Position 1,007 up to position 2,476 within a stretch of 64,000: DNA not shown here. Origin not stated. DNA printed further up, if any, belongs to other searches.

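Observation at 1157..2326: IPCT/DIPPS-like fusion with an intact CDP-alcohol phosphotransferase motif but a degenerate nucleotidyltransferase G-loop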

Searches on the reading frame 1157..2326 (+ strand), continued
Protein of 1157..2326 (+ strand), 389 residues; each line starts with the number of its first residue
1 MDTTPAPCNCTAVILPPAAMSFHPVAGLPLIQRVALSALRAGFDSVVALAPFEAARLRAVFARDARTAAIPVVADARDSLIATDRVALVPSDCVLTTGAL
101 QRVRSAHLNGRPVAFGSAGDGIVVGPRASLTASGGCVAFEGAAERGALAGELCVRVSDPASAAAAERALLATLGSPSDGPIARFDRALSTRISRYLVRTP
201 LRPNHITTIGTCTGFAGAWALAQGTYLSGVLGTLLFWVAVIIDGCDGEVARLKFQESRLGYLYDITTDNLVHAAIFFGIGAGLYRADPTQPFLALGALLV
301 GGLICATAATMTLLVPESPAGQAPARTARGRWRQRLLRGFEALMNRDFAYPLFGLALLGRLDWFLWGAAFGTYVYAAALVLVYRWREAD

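Call 48: search_solved_structures(query=L001:7595-8950:+, max_evalue=1e-40)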
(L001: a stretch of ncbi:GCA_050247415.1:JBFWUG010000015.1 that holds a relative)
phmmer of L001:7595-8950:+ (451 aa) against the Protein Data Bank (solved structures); distinct sequences matched with E-value up to 1e-40: 103 (the best 60 are shown).
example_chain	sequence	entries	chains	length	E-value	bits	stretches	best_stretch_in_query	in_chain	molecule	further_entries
9wrf_A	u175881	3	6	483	5.3e-74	252.8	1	43-441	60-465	Broad substrate specificity amino-acid racemase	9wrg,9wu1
7vno_A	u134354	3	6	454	1e-72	248.6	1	8-444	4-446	454aa long hypothetical 4-aminobutyrate aminotransferase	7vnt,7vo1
6s54_A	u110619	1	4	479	3.6e-67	230.3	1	41-441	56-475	Aspartate aminotransferase family protein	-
3q8n_A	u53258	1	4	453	2.9e-66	227.3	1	13-443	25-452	4-aminobutyrate transaminase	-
5wya_A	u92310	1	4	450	3.4e-66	227.1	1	41-445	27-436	Isoleucine 2-epimerase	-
4ysn_A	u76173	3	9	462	3.6e-66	227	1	41-445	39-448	Putative 4-aminobutyrate aminotransferase | Isoleucine 2-epimerase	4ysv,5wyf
5ll2_A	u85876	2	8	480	3.9e-66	226.9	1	41-445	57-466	Isoleucine 2-epimerase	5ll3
9wqz_A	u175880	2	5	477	8.9e-66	225.7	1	14-440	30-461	Alanine/serine racemase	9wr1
1szk_A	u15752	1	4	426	2.5e-65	224.2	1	38-443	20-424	4-aminobutyrate aminotransferase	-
1sf2_A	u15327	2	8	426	4.8e-65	223.3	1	38-443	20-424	4-aminobutyrate aminotransferase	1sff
1szu_A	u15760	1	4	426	9.2e-65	222.3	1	38-443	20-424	4-aminobutyrate aminotransferase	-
5m4d_A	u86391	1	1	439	1.5e-64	221.7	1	34-444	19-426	Aminotransferase class-III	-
5m49_A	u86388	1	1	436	2.1e-64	221.2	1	34-444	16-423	Aminotransferase class-III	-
1szs_A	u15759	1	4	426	2.3e-64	221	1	38-443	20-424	4-aminobutyrate aminotransferase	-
5m4b_A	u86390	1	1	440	2.4e-64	221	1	34-444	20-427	Aminotransferase class-III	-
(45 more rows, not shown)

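Call 52: search_protein_families(library=pfam, proteins=[L052:7967-10738:+, L043:2157-4901:+, L064:6371-9079:+, L051:9245-10771:+, L084:8336-10804:+, L085:1-2052:+, L030:1854-4226:+], max_evalue=0.01)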
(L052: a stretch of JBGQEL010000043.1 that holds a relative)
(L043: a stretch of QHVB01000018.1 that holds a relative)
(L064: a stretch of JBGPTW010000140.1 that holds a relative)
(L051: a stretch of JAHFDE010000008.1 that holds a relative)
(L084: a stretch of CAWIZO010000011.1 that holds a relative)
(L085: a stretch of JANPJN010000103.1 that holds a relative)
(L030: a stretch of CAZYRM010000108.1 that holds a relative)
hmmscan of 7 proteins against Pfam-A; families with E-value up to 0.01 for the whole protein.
L052:7967-10738:+ (923 aa): 3 families
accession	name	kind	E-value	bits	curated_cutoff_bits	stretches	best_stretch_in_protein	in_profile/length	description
PF04055.27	Radical_SAM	-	6.5e-19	69.1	29.5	1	248-409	2-166/166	Radical SAM superfamily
PF01066.26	CDP-OH_P_transf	-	4.9e-07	30.7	22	1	747-863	3-112/152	CDP-alcohol phosphatidyltransferase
PF02310.24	B12-binding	-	9.3e-06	25.9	32.1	1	108-184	41-120/121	B12 binding domain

L043:2157-4901:+ (914 aa): 3 families
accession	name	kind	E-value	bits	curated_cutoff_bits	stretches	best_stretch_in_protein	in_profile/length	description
PF04055.27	Radical_SAM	-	2.2e-19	70.7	29.5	1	240-401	2-166/166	Radical SAM superfamily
PF01066.26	CDP-OH_P_transf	-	1e-09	39.4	22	1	738-894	3-147/152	CDP-alcohol phosphatidyltransferase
PF02310.24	B12-binding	-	0.001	19.3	32.1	1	70-173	10-117/121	B12 binding domain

L064:6371-9079:+ (902 aa): 3 families
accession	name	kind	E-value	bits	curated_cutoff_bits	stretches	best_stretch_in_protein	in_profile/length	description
PF04055.27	Radical_SAM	-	3.1e-20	73.5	29.5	1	229-390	2-166/166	Radical SAM superfamily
PF01066.26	CDP-OH_P_transf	-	4.6e-09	37.3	22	1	726-883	3-148/152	CDP-alcohol phosphatidyltransferase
PF02310.24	B12-binding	-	2.6e-05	24.5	32.1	1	57-165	8-120/121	B12 binding domain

L051:9245-10771:+ (508 aa): 4 families
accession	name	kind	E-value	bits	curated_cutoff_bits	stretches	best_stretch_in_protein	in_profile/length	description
PF12804.13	NTP_transf_3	-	1.6e-14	54.9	27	1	44-202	1-128/160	MobA-like NTP transferase domain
PF01066.26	CDP-OH_P_transf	-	5.1e-11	43.6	22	1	308-420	3-107/152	CDP-alcohol phosphatidyltransferase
PF00483.29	NTP_transferase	-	4.9e-06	26.7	21.2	1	43-153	1-115/245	Nucleotidyl transferase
PF01128.25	IspD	-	0.0056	16.9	27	1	44-98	3-53/221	2-C-methyl-D-erythritol 4-phosphate cytidylyltransferase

L084:8336-10804:+ (822 aa): 2 families
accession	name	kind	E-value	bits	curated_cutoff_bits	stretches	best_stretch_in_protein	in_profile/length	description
PF03706.18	LPG_synthase_TM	-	9.3e-18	65.1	33.4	1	37-337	3-297/302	Lysylphosphatidylglycerol synthase TM region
PF01066.26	CDP-OH_P_transf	-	5e-08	33.9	22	1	614-691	3-78/152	CDP-alcohol phosphatidyltransferase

L085:1-2052:+ (683 aa): 2 families
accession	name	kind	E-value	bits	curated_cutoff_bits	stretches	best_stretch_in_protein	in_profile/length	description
PF03706.18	LPG_synthase_TM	-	6.6e-12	45.9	33.4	1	11-225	87-295/302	Lysylphosphatidylglycerol synthase TM region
PF01066.26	CDP-OH_P_transf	-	2.5e-05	25.2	22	1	480-602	3-120/152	CDP-alcohol phosphatidyltransferase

L030:1854-4226:+ (790 aa): 1 family
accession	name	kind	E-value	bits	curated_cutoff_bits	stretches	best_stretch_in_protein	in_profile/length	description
PF01066.26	CDP-OH_P_transf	-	4.9e-19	69.7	22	2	232-354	4-115/152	CDP-alcohol phosphatidyltransferase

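Call 55: search_protein_families(library=ncbifam, proteins=[L052:7991-9600:+, L043:2157-3800:+, L052:10654-11730:+, L052:6861-8087:+, L052:11758-14505:+, L052:4777-6345:+], max_evalue=0.001)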
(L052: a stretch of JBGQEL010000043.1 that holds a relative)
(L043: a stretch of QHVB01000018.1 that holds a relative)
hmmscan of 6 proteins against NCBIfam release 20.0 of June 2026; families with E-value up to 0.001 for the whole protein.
L052:7991-9600:+ (536 aa): 29 families (the best 25 are shown)
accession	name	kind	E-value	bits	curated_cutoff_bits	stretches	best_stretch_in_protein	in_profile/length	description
TIGR03471.1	HpnJ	equivalog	6.4e-230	763.9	577.6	1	42-508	2-471/472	hopanoid biosynthesis associated radical SAM protein HpnJ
NF050148.1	rSAM_ApyD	equivalog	5.1e-32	111.1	750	1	118-429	84-396/645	RiPP biosynthesis radical SAM protein ApyD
NF038361.1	rSAM_Sden_1168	equivalog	6.2e-30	104.3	575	1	126-467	159-513/560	Sden_1168 family B12-binding radical SAM P-methyltransferase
TIGR04014.1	B12_SAM_MJ_0865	equivalog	2.7e-25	89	360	1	142-425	72-357/434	methyl-coenzyme M reductase glutamine C-methyltransferase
TIGR04479.1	bcpD_PhpK_rSAM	subfamily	4.6e-24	84.7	600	1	233-412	238-417/504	PhpK family radical SAM P-methyltransferase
TIGR02026.1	BchE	equivalog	1.1e-23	83.9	481.35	1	67-475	15-431/497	magnesium-protoporphyrin IX monomethyl ester anaerobic oxidative cyclase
TIGR03975.1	rSAM_ocin_1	subfamily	1.1e-21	77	281.85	1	127-401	147-427/606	RiPP maturation radical SAM C-methyltransferase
NF033070.1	rSAM_AprD4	equivalog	5.9e-21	74.9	500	1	237-435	197-399/456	AprD4 family radical SAM diol-dehydratase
TIGR04072.2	rSAM_ladder_B12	equivalog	2.1e-20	72.8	360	1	237-435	181-381/443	lipid biosynthesis B12-binding/radical SAM protein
NF033712.0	B12_rSAM_KedN5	subfamily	9.7e-17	60.4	700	1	126-394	80-360/624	KedN5 family methylcobalamin-dependent radical SAM C-methyltransferase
TIGR04367.1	HpnR_B12_rSAM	equivalog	3.8e-16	58.7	650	1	126-425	79-372/490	hopanoid C-3 methylase HpnR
TIGR04013.1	B12_SAM_MJ_1487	hypoth_equivalog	1.5e-14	53.7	251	1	338-426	267-357/382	TIGR04013 family B12-binding domain/radical SAM domain-containing protein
TIGR00089.1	TIGR00089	subfamily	6e-11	41.8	251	1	345-423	257-337/429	MiaB/RimO family radical SAM methylthiotransferase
TIGR01125.1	TIGR01125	equivalog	1.2e-09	37.8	356.95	1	236-416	137-328/432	30S ribosomal protein S12 methylthiotransferase RimO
TIGR04295.1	B12_rSAM_oligo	hypoth_equivalog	4.3e-09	35.6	400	1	127-315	93-275/422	TIGR04295 family B12-binding domain-containing radical SAM protein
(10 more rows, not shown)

L043:2157-3800:+ (548 aa): 29 families (the best 25 are shown)
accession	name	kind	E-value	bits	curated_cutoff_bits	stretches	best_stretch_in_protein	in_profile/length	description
TIGR03471.1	HpnJ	equivalog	2.8e-233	775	577.6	1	42-508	2-471/472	hopanoid biosynthesis associated radical SAM protein HpnJ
NF038361.1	rSAM_Sden_1168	equivalog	3.4e-32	111.7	575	1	126-466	159-512/560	Sden_1168 family B12-binding radical SAM P-methyltransferase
NF050148.1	rSAM_ApyD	equivalog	1.5e-30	106.2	750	1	118-515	84-484/645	RiPP biosynthesis radical SAM protein ApyD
TIGR02026.1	BchE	equivalog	7.6e-29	100.9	481.35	1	67-490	15-448/497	magnesium-protoporphyrin IX monomethyl ester anaerobic oxidative cyclase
TIGR04014.1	B12_SAM_MJ_0865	equivalog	9.1e-25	87.3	360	1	125-429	55-361/434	methyl-coenzyme M reductase glutamine C-methyltransferase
TIGR04479.1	bcpD_PhpK_rSAM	subfamily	6.2e-24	84.2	600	1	234-411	239-416/504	PhpK family radical SAM P-methyltransferase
TIGR03975.1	rSAM_ocin_1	subfamily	7.8e-23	80.8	281.85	1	125-399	145-425/606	RiPP maturation radical SAM C-methyltransferase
NF033070.1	rSAM_AprD4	equivalog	1.3e-22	80.3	500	1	237-435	197-399/456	AprD4 family radical SAM diol-dehydratase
TIGR04072.2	rSAM_ladder_B12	equivalog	6.4e-22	77.8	360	1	237-435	181-381/443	lipid biosynthesis B12-binding/radical SAM protein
NF033712.0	B12_rSAM_KedN5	subfamily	9.6e-18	63.7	700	1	126-394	80-360/624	KedN5 family methylcobalamin-dependent radical SAM C-methyltransferase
TIGR04013.1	B12_SAM_MJ_1487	hypoth_equivalog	3.7e-13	49.1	251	1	338-425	267-356/382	TIGR04013 family B12-binding domain/radical SAM domain-containing protein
TIGR04367.1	HpnR_B12_rSAM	equivalog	3.8e-13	48.8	650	1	125-425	78-372/490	hopanoid C-3 methylase HpnR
TIGR04385.1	B12_rSAM_cofa1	equivalog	5.7e-10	39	450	1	185-402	148-362/438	B12 lower ligand biosynthesis radical SAM protein BzaD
TIGR04295.1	B12_rSAM_oligo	hypoth_equivalog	1.5e-09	37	400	1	125-316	87-276/422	TIGR04295 family B12-binding domain-containing radical SAM protein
TIGR00089.1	TIGR00089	subfamily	1.6e-09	37.1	251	1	346-422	258-336/429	MiaB/RimO family radical SAM methylthiotransferase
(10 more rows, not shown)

L052:10654-11730:+ (358 aa): 2 families
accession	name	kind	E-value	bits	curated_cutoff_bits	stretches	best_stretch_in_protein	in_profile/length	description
TIGR03476.1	HpnL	subfamily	8.6e-38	130.4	195.65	1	28-337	1-315/318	putative membrane protein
TIGR00374.1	TIGR00374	subfamily_domain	1.5e-06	27.9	43.2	1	57-166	22-129/323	flippase-like domain-containing protein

L052:6861-8087:+ (408 aa): 4 families
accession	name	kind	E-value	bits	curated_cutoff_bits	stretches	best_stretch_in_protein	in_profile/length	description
TIGR03472.1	HpnI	equivalog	7.9e-125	416.5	310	1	14-379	9-370/373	bacteriohopanetetrol glucosamine biosynthesis glycosyltransferase HpnI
TIGR03469.1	HpnB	hypoth_equivalog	1.5e-11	43.9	379.25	1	12-250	11-256/386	hopene-associated glycosyltransferase HpnB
TIGR03965.1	mycofact_glyco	equivalog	5e-07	28.9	280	1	33-354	62-381/467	mycofactocin biosynthesis glycosyltransferase MftF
TIGR03937.1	PgaC_IcaA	equivalog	8.5e-07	28.3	422.3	1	20-275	20-268/407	poly-beta-1,6-N-acetyl-D-glucosamine synthase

L052:11758-14505:+ (915 aa): 5 families
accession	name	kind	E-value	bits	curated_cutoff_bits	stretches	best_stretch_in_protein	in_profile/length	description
TIGR03480.1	HpnN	hypoth_equivalog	3.4e-159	531.5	751.85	1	10-892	2-856/862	hopanoid biosynthesis associated RND transporter like protein HpnN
NF052374.1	HopndTporHpnN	equivalog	3.9e-99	332.9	1100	1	9-892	4-854/858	hopanoid transporter HpnN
NF045600.2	BstA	equivalog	1.1e-82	278.4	1400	1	15-890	10-892/903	sterol transporter cytoplasmic membrane protein BstA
TIGR00921.1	2A067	subfamily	2.3e-52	178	351.9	2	270-446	557-733/733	hydrophobe/amphiphile efflux-3 (HAE3) family transporter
TIGR00833.1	actII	subfamily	4.5e-37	127.8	874.7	2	271-519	151-400/910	MMPL family RND transporter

L052:4777-6345:+ (522 aa): 1 family
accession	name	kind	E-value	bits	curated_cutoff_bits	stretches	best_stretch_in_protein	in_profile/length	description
NF033808.0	copper_CopD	equivalog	3.3e-18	66.3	195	1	5-289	3-294/295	copper homeostasis membrane protein CopD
